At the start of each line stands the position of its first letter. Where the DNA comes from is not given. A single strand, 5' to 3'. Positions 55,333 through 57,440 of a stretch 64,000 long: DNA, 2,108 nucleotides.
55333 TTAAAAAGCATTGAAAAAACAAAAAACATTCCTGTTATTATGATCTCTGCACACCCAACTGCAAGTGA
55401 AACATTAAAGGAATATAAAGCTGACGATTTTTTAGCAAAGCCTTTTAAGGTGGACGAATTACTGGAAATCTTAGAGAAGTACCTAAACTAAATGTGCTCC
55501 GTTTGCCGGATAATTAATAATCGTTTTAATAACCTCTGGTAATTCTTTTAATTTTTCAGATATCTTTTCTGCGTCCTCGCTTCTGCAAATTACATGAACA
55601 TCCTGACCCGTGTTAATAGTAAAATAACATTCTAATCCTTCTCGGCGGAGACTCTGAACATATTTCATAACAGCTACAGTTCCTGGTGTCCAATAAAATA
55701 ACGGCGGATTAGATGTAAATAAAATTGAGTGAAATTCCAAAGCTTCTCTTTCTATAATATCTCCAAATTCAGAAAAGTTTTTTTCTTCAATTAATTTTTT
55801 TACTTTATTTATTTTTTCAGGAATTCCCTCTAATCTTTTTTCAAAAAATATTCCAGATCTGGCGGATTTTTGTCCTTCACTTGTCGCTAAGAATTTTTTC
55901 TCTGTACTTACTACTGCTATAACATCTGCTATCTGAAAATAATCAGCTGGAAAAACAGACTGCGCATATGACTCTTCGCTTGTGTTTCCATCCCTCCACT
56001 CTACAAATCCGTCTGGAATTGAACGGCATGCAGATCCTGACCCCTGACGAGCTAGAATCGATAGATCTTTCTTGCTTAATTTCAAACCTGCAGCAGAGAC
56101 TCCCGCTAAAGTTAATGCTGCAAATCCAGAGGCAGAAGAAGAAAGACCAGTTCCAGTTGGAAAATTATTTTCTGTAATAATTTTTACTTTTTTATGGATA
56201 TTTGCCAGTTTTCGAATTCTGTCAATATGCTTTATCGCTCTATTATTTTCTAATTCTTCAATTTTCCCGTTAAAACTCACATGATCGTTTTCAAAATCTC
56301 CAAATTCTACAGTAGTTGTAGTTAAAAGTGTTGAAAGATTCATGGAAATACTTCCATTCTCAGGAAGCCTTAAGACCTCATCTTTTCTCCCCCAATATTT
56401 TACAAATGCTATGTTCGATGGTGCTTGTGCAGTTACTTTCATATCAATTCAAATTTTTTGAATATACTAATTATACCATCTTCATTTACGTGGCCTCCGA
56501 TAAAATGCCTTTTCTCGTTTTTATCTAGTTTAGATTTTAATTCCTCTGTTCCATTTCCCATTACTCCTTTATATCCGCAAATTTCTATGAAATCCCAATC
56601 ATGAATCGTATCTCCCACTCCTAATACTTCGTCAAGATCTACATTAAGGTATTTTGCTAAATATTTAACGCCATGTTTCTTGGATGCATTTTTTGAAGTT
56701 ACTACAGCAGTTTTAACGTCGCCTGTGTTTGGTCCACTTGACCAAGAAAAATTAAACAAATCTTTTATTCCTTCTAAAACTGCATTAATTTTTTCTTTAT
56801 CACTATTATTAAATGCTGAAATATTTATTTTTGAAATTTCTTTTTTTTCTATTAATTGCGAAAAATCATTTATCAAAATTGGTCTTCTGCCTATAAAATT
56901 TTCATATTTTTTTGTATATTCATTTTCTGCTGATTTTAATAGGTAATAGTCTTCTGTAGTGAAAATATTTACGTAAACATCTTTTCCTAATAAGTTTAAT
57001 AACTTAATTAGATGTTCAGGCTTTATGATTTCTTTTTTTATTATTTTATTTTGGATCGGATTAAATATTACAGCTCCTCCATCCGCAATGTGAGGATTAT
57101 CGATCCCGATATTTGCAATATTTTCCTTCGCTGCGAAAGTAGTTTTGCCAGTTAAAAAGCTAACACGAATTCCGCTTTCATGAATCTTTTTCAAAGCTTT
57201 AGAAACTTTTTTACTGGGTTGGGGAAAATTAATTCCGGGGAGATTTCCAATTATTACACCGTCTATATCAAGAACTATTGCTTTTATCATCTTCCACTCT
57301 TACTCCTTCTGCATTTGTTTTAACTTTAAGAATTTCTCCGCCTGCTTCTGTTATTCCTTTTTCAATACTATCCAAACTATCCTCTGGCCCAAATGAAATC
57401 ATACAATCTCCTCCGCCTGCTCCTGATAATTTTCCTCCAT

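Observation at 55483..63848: Complete mevalonate-pathway operon of archaeal character in a bacterial genome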

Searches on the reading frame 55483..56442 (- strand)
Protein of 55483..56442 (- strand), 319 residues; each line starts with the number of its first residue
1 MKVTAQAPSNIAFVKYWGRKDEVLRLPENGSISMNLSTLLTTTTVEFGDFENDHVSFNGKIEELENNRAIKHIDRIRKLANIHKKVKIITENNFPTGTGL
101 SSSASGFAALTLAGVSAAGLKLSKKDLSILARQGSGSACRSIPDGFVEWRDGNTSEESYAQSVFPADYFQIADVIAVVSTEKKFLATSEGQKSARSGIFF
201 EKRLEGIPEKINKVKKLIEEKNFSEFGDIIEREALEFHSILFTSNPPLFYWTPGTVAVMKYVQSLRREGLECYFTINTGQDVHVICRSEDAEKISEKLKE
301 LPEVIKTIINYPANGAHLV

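Call 3: search_protein_families(library=pfam, proteins=[window:55483-56442:-], max_evalue=0.01)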
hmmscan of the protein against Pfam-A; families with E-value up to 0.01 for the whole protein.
window:55483-56442:- (319 aa): 4 families
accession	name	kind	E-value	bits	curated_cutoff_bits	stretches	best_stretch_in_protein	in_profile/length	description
PF22700.2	MVD-like_N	-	2.3e-56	190.2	27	1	7-160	1-157/157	Diphosphomevalonate decarboxylase-like N-terminal domain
PF18376.6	MDD_C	-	1.3e-15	58.1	23.2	1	174-301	2-133/186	Mevalonate 5-diphosphate decarboxylase C-terminal domain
PF00288.32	GHMP_kinases_N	-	4.3e-10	40.1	22.3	1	71-139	5-71/87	GHMP kinases N terminal domain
PF21433.2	M3K_C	-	0.00011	23.1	27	1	201-292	17-105/105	Mevalonate-3-kinase, C-terminal domain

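Call 4: search_protein_families(library=ncbifam, proteins=[window:55483-56442:-], max_evalue=0.001)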
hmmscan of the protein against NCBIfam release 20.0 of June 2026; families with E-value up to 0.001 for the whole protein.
window:55483-56442:- (319 aa): 11 families
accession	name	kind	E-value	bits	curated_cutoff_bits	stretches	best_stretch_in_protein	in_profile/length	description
TIGR01240.1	mevDPdecarb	equivalog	2.3e-78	263.3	171.35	1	4-299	2-301/305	diphosphomevalonate decarboxylase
NF040704.1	IPP_alt_MvaD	equivalog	4.9e-54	183.6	475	1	2-301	1-300/323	phosphomevalonate decarboxylase MvaD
NF040847.1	mev_decarb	equivalog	2.3e-17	63.2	560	1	11-297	44-328/350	bisphosphomevalonate decarboxylase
NF040848.1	mev_kinase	equivalog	9.9e-13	47.8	440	1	5-304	8-307/323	mevalonate-3-kinase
TIGR00549.1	mevalon_kin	equivalog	2e-06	27.5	163.05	1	38-134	26-129/276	mevalonate kinase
TIGR01920.1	Shik_kin_archae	equivalog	3.6e-06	26.5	126.85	1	39-133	23-117/266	shikimate kinase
NF003036.0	PRK03926.1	equivalog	6.4e-05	22.2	403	1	44-132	34-122/302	mevalonate kinase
TIGR00191.1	thrB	equivalog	8.3e-05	21.6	168.25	1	59-127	52-122/304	homoserine kinase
NF002288.1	PRK01212.1-4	equivalog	0.00011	21.4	194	1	63-139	54-130/303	homoserine kinase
NF003006.0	PRK03817.1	equivalog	0.00034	19.7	443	1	79-133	81-135/352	galactokinase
NF011205.0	PRK14611.1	equivalog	0.00064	19.3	364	0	60-133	56-128/275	4-(cytidine 5'-diphospho)-2-C-methyl-D-erythritol kinase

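Call 76: search_solved_structures(query=window:55483-56442:-, max_evalue=1e-10)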
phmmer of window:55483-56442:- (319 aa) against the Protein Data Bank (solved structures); distinct sequences matched with E-value up to 1e-10: 18.
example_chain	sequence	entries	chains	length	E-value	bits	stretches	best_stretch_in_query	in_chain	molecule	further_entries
6n0z_A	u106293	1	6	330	1.8e-85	290.2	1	3-312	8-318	Diphosphomevalonate decarboxylase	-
6n0x_A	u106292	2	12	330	3.3e-85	289.2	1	3-312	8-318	Diphosphomevalonate decarboxylase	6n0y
5v2l_A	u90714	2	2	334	1e-56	195.7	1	5-298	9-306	Mevalonate diphosphate decarboxylase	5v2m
6e2s_A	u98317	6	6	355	1.3e-56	195.4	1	5-298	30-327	Mevalonate diphosphate decarboxylase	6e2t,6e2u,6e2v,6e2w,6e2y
2hk2_A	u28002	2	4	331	6.5e-53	183.2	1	5-298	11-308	Diphosphomevalonate decarboxylase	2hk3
3qt5_A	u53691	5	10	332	2.8e-50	174.6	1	5-301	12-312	Mevalonate diphosphate decarboxylase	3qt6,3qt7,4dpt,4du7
3qt8_A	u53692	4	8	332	3.4e-50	174.3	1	5-301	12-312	Mevalonate diphosphate decarboxylase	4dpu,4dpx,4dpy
4dpw_A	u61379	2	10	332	7.3e-50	173.2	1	5-301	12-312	Mevalonate diphosphate decarboxylase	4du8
6xr5_A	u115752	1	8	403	2.2e-44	155.2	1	3-280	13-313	Diphosphomevalonate decarboxylase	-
6n10_A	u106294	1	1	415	7.7e-43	150.2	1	2-289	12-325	Diphosphomevalonate decarboxylase MVD1, peroxisomal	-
5gmd_A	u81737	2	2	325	2.2e-42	148.6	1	2-312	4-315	Diphosphomevalonate decarboxylase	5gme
4z7c_A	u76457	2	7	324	2.2e-42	148.6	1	2-312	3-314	Diphosphomevalonate decarboxylase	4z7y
3f0n_A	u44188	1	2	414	9.4e-41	143.3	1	2-266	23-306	MEVALONATE PYROPHOSPHATE DECARBOXYLASE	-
1fi4_A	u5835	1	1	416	2.4e-40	142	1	5-267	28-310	MEVALONATE 5-DIPHOSPHATE DECARBOXYLASE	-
2gs8_A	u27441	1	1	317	4.7e-40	141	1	3-301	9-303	mevalonate pyrophosphate decarboxylase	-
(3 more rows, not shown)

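Call 85: search_solved_structures(query=window:55483-56442:-, max_evalue=1e-45, show_alignments=5)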
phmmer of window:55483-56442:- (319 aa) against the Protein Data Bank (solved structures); distinct sequences matched with E-value up to 1e-45: 8.
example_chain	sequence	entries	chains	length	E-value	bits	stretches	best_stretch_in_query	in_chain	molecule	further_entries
6n0z_A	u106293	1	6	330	1.8e-85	290.2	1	3-312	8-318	Diphosphomevalonate decarboxylase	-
6n0x_A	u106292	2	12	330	3.3e-85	289.2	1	3-312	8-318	Diphosphomevalonate decarboxylase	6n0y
5v2l_A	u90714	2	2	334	1e-56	195.7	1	5-298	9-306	Mevalonate diphosphate decarboxylase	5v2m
6e2s_A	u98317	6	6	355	1.3e-56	195.4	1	5-298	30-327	Mevalonate diphosphate decarboxylase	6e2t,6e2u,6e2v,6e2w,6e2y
2hk2_A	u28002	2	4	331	6.5e-53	183.2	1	5-298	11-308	Diphosphomevalonate decarboxylase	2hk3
3qt5_A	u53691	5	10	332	2.8e-50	174.6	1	5-301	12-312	Mevalonate diphosphate decarboxylase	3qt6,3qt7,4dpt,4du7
3qt8_A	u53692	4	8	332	3.4e-50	174.3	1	5-301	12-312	Mevalonate diphosphate decarboxylase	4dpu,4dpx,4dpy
4dpw_A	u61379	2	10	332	7.3e-50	173.2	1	5-301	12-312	Mevalonate diphosphate decarboxylase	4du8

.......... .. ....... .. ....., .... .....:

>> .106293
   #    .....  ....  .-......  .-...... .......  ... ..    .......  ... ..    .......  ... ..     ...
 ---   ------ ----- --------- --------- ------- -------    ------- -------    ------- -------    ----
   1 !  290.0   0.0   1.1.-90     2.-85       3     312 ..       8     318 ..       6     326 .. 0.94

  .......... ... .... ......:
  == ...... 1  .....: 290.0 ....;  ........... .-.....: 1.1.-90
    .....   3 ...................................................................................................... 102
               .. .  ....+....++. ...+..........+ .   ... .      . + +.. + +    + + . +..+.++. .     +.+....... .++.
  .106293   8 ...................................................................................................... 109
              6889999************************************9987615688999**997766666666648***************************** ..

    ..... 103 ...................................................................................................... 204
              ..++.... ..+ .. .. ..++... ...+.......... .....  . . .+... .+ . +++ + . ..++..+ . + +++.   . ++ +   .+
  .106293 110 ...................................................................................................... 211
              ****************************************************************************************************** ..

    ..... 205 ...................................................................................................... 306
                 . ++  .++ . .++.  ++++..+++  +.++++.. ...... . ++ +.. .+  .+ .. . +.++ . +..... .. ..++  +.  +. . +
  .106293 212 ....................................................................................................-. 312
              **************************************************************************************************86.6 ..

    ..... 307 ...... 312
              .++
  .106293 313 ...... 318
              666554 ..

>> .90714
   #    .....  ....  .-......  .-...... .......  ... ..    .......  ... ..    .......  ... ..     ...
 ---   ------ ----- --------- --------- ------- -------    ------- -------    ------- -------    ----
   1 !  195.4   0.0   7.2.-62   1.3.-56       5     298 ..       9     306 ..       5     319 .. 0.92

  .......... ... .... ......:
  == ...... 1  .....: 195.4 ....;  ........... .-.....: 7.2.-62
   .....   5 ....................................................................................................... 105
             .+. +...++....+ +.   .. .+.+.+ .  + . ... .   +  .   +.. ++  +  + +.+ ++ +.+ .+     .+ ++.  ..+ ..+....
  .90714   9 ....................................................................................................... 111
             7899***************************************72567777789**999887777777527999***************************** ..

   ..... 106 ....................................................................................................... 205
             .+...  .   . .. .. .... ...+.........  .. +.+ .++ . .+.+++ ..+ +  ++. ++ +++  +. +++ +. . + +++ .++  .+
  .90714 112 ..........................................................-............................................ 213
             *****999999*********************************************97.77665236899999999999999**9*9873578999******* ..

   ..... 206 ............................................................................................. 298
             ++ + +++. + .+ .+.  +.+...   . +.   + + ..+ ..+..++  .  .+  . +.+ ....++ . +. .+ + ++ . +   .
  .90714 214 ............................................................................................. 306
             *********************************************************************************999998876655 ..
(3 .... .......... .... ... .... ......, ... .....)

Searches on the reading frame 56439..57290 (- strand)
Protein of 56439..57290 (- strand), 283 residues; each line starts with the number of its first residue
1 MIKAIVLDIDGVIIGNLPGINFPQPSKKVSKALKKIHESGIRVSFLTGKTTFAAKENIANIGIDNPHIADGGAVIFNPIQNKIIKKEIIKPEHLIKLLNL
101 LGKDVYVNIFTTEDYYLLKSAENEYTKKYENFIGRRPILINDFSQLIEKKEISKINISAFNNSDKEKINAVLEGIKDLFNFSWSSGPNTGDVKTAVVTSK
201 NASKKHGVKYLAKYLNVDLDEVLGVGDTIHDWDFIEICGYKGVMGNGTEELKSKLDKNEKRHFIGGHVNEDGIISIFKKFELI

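Call 3: search_protein_families(library=pfam, proteins=[window:56439-57290:-], max_evalue=0.01)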
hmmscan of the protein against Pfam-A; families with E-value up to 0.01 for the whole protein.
window:56439-57290:- (283 aa): 4 families
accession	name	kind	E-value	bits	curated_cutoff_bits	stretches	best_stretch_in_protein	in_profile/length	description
PF08282.18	Hydrolase_3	-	5.1e-33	115.3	20.9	1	5-274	1-252/255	haloacid dehalogenase-like hydrolase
PF00702.32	Hydrolase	-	3.9e-07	31.1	26.4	0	143-231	103-183/191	haloacid dehalogenase-like hydrolase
PF05116.19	S6PP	-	6.7e-07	29.6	20.3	1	199-281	161-246/247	Sucrose-6F-phosphate phosphohydrolase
PF13344.12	Hydrolase_6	-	0.00073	20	27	1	5-59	1-49/101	Haloacid dehalogenase-like hydrolase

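Call 4: search_protein_families(library=ncbifam, proteins=[window:56439-57290:-], max_evalue=0.001)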
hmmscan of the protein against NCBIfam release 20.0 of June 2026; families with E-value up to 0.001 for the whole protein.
window:56439-57290:- (283 aa): 17 families
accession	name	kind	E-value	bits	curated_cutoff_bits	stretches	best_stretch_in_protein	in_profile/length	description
TIGR00099.1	Cof-subfamily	subfamily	3.3e-27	95.7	137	1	5-273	2-252/256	Cof-type HAD-IIB family hydrolase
NF002245.0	PRK01158.1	equivalog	4.5e-18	65.4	198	2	1-99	2-96/233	phosphoglycolate phosphatase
NF045966.1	YcsE_rel_Pase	equivalog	7.7e-16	58.4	220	1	2-253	2-241/265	YcsE-related riboflavin metabolism phosphatase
TIGR01484.1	HAD-SF-IIB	subfamily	3.1e-15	56.8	41.8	1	5-244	2-221/221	HAD-IIB family hydrolase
TIGR01487.1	Pglycolate_arch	equivalog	1.7e-14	54.2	122.75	2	2-93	1-83/215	phosphoglycolate phosphatase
NF008213.0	PRK10976.1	equivalog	3.3e-11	43.2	386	1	29-259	24-246/266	sugar/pyridoxal phosphate phosphatase YigL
TIGR01482.1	SPP-subfamily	subfamily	6.3e-11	42.3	107.15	1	161-278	114-222/225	sucrose-phosphate phosphatase subfamily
NF007806.0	PRK10513.1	equivalog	3.9e-10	39.6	273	1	2-280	3-267/270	sugar-phosphatase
TIGR01486.1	HAD-SF-IIB-MPGP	subfamily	8.4e-10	38.4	164.75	1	5-259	2-234/257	mannosyl-3-phosphoglycerate phosphatase family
NF007821.0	PRK10530.1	equivalog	1.8e-09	37.2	274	1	3-257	4-253/272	pyridoxal phosphatase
NF011705.0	PRK15126.1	equivalog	9.2e-08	31.7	336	1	26-257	21-242/272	HMP-PP phosphatase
TIGR01662.1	HAD-SF-IIIA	subfamily_domain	1.3e-07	31.8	44.6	0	3-54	1-55/141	HAD-IIIA family hydrolase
TIGR02461.1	osmo_MPG_phos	equivalog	1.7e-06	28.3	244.35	1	6-236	3-218/227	mannosyl-3-phosphoglycerate phosphatase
TIGR02463.1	MPGP_rel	hypoth_equivalog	8e-06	25.8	282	1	5-240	2-211/216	mannosyl-3-phosphoglycerate phosphatase-related protein YedP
NF001215.0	PRK00192.1-1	equivalog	7.8e-05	22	488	1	25-244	26-221/265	mannosyl-3-phosphoglycerate phosphatase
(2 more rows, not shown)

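Call 78: search_solved_structures(query=window:56439-57290:-, max_evalue=0.00001)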
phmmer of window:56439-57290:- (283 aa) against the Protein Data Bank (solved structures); distinct sequences matched with E-value up to 0.00001: 8.
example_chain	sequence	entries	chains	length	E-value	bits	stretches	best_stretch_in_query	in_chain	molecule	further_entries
1nrw_A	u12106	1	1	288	1.3e-14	57.7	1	2-256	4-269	hypothetical protein, haloacid dehalogenase-like hydrolase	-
3r4c_A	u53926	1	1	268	7.6e-10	42.1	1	1-256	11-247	Hydrolase, haloacid dehalogenase-like hydrolase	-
3dnp_A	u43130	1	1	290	2.1e-07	34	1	5-256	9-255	Stress response protein yhaX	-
2pq0_A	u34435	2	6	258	2.5e-07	33.9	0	191-256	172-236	Hypothetical conserved protein GK1056 | Hypothetical conserved protein, GK1056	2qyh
1wr8_A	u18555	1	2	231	4.7e-07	32.9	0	203-280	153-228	Phosphoglycolate phosphatase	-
1ymq_A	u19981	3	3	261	7.8e-07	32.2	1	1-282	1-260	sugar-phosphate phosphatase BT4131 | Putative uncharacterized protein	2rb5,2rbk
2b30_A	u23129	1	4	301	1.4e-06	31.4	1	2-254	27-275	Pvivax hypothetical protein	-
2rar_A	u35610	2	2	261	7.9e-06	28.9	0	2-282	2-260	Putative uncharacterized protein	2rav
